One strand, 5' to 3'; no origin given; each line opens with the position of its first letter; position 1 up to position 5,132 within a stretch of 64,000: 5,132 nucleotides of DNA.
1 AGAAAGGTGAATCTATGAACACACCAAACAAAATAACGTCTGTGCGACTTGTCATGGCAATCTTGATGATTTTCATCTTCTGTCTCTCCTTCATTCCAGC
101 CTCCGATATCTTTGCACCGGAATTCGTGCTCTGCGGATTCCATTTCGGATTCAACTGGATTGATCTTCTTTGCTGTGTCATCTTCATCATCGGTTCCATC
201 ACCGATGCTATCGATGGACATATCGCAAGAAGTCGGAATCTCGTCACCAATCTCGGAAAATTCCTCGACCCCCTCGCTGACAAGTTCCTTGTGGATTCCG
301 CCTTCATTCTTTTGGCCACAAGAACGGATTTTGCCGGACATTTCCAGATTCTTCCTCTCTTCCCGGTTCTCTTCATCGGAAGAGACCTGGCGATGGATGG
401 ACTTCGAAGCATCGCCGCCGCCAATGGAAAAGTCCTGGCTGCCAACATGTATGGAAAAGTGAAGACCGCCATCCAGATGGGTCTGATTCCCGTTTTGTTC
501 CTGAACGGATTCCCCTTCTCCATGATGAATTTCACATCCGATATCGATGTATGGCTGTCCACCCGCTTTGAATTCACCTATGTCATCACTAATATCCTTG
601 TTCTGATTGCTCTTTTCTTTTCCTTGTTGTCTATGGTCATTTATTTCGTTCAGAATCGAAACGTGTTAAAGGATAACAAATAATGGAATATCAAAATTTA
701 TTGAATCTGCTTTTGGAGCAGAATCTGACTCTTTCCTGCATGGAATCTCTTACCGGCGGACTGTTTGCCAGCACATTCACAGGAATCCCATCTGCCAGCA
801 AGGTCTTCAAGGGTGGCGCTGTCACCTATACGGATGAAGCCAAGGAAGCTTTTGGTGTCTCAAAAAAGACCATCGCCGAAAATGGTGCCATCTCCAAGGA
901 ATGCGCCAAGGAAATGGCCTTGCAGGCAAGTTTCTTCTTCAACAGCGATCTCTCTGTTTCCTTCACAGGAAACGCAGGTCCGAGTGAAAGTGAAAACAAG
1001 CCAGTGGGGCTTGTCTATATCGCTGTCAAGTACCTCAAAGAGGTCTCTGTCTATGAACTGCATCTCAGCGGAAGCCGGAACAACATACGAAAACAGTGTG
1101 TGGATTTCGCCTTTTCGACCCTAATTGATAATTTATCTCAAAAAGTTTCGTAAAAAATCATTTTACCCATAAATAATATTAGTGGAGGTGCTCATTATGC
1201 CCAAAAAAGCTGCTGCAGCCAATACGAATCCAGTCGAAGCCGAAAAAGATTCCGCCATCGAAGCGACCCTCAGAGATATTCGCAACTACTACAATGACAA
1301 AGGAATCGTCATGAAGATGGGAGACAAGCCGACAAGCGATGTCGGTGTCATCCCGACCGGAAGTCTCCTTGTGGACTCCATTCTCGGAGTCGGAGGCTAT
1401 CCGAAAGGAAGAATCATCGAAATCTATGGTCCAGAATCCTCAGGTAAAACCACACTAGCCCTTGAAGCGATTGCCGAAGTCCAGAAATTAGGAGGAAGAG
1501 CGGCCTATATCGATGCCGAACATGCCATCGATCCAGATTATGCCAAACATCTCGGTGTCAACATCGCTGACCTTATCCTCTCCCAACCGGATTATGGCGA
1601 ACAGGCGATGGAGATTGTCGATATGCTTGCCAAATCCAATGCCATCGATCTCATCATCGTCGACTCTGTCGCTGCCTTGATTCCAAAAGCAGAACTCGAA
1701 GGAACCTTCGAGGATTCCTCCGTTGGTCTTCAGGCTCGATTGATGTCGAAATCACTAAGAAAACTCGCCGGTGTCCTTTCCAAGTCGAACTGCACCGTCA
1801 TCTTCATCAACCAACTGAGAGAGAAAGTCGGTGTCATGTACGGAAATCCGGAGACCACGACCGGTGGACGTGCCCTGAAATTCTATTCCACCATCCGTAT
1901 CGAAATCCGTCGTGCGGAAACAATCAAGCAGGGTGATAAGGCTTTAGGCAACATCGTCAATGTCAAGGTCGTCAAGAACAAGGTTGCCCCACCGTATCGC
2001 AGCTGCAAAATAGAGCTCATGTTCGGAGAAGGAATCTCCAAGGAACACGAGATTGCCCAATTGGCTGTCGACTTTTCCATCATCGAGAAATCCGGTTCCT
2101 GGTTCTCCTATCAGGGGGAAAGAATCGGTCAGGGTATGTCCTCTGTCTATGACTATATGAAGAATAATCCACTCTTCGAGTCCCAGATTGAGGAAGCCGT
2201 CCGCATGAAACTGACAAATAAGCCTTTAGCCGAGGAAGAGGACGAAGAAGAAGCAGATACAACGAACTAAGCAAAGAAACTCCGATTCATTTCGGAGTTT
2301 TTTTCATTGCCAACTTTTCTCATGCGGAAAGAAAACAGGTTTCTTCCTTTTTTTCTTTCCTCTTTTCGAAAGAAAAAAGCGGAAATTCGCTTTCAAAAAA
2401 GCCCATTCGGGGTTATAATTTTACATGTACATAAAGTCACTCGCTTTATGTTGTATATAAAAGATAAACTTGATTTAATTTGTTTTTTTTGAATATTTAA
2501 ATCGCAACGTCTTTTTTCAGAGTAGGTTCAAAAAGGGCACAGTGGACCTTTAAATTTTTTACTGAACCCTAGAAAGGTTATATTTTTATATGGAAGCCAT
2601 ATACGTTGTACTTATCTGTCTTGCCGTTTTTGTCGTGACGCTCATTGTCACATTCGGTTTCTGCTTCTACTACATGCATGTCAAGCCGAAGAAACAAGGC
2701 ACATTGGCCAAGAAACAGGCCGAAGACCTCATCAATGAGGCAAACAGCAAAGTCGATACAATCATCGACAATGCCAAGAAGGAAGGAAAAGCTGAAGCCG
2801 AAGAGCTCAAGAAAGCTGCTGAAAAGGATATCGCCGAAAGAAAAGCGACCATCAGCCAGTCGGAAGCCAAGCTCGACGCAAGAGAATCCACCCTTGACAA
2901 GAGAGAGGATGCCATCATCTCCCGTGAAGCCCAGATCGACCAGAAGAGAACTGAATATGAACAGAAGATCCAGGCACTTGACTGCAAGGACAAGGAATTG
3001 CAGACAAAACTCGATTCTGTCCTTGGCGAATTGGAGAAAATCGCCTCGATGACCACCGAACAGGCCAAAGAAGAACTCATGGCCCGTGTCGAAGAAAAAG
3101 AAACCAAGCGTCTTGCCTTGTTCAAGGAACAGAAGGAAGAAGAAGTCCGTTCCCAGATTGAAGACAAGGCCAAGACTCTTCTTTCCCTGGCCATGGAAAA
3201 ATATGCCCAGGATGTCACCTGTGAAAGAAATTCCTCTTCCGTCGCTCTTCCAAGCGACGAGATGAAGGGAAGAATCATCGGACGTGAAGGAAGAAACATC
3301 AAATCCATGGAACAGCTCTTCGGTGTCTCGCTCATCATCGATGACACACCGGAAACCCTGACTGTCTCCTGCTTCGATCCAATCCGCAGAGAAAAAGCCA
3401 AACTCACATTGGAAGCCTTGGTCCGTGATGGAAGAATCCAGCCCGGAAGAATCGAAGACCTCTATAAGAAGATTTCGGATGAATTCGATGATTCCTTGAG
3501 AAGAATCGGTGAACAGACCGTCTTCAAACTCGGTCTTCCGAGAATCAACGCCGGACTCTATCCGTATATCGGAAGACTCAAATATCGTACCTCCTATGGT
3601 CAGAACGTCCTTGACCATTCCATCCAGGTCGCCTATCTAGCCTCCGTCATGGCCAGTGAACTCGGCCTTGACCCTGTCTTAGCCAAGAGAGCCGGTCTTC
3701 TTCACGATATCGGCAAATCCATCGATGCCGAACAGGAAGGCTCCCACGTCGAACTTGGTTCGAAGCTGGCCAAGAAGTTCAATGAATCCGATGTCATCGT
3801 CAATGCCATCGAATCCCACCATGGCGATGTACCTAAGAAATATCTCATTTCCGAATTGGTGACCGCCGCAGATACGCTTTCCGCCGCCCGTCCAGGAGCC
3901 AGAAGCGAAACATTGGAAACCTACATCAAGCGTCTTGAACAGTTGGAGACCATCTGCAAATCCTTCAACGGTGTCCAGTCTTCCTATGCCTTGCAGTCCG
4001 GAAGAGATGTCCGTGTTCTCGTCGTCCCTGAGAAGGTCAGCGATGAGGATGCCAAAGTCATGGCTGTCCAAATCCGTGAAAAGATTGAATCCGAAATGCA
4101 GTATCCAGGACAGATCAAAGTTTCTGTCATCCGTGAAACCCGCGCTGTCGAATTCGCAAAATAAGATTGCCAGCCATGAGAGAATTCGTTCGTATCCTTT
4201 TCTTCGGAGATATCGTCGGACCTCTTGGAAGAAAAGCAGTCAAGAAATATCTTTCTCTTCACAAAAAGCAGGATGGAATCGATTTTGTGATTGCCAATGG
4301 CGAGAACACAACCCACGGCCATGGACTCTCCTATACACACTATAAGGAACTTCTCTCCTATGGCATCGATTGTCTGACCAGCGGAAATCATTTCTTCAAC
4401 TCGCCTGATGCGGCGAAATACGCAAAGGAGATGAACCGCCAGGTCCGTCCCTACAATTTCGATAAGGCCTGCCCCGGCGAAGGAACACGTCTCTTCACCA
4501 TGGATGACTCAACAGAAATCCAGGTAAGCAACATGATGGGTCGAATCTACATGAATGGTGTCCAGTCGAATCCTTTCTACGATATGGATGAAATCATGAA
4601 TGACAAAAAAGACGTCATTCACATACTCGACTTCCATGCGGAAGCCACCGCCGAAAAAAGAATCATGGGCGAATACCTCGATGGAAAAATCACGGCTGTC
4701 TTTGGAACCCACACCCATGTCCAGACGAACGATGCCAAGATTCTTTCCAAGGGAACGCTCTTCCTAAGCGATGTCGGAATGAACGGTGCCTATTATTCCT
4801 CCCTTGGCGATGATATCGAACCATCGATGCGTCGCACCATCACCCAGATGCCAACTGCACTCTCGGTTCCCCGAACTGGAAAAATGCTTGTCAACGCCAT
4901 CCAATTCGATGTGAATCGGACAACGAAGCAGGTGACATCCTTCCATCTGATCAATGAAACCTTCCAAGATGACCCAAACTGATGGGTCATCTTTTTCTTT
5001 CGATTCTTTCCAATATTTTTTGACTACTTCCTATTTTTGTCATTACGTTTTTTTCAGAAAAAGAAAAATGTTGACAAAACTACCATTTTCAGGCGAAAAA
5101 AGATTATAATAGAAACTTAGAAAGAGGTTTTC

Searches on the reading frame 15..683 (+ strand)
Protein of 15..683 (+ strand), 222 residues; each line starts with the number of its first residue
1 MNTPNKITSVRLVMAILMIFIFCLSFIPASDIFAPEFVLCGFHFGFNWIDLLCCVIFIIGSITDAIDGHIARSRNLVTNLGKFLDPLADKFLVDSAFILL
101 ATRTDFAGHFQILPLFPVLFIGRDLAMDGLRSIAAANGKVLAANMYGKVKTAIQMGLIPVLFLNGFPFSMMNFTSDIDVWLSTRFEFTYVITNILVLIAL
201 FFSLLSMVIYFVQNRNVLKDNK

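Call 61: search_protein_families(library=pfam, proteins=[window:15-683:+], max_evalue=0.00001)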
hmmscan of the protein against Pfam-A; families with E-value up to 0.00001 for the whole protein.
window:15-683:+ (222 aa): 1 family
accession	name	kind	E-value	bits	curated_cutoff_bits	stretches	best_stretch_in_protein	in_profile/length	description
PF01066.26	CDP-OH_P_transf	-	3.4e-32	112.4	22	1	1-185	1-138/152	CDP-alcohol phosphatidyltransferase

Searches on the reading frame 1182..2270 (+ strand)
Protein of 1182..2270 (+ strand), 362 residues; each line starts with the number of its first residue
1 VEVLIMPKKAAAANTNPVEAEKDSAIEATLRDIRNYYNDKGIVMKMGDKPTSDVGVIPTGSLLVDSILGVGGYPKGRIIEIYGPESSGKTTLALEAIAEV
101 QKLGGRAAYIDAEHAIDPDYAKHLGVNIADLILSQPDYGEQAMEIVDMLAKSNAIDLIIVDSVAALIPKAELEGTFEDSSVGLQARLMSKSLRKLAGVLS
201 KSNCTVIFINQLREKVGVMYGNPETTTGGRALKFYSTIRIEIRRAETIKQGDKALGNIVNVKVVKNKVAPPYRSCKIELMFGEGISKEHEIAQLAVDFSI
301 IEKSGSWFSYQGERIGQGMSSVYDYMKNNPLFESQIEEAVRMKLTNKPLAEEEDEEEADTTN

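Call 61: search_protein_families(library=pfam, proteins=[window:1182-2270:+], max_evalue=0.00001)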
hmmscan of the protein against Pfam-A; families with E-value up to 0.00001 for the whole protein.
window:1182-2270:+ (362 aa): 5 families
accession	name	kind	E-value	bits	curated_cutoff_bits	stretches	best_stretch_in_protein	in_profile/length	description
PF00154.27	RecA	-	4.4e-125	416.8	27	1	25-286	2-262/262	recA bacterial DNA recombination protein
PF21096.2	RecA_C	-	7.7e-19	68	27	1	290-344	2-56/57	RecA C-terminal domain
PF08423.17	Rad51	-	4.9e-11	42.8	22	1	56-246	7-213/244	Rad51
PF06745.19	ATPase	-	5.2e-09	36.2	26.6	1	58-215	2-167/231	KaiC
PF01637.24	ATPase_2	-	4.8e-07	30.2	33.2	1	77-134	21-69/225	ATPase domain predominantly from Archaea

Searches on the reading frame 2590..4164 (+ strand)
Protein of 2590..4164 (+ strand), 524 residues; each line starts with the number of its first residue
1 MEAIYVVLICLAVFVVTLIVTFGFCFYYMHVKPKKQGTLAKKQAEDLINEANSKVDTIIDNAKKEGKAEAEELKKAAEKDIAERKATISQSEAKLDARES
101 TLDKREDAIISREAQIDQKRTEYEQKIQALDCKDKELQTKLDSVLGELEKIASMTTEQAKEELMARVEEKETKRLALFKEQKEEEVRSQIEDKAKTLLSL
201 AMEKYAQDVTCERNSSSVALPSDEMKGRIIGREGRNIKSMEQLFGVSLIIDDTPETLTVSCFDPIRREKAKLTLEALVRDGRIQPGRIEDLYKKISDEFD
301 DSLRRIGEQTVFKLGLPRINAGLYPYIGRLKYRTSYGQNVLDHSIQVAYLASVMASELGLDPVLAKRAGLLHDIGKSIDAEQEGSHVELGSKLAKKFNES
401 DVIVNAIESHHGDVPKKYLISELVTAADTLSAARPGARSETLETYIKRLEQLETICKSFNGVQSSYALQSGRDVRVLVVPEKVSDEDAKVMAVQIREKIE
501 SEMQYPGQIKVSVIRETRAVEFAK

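Call 61: search_protein_families(library=pfam, proteins=[window:2590-4164:+], max_evalue=0.00001)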
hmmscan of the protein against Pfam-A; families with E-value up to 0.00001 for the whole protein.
window:2590-4164:+ (524 aa): 3 families
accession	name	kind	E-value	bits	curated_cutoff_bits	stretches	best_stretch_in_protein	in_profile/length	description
PF12072.13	RNase_Y_N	-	5.5e-29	101.5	32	1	11-208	3-200/201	RNase Y N-terminal region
PF01966.28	HD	-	5e-19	69.1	22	1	340-432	1-115/116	HD domain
PF00013.35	KH_1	-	4.3e-08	33.2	21.5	1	220-274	6-64/66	KH domain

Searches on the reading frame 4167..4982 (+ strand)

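Call 61: search_protein_families(library=pfam, proteins=[window:4167-4982:+], max_evalue=0.00001)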
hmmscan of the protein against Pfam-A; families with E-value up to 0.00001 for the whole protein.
window:4167-4982:+ (271 aa): 2 families
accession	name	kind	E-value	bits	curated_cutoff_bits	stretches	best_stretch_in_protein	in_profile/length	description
PF13277.11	YmdB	-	2.3e-85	286.3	27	1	11-259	1-250/253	YmdB-like protein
PF00149.33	Metallophos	-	7.7e-10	39.9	21.5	1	9-185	2-190/191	Calcineurin-like phosphoesterase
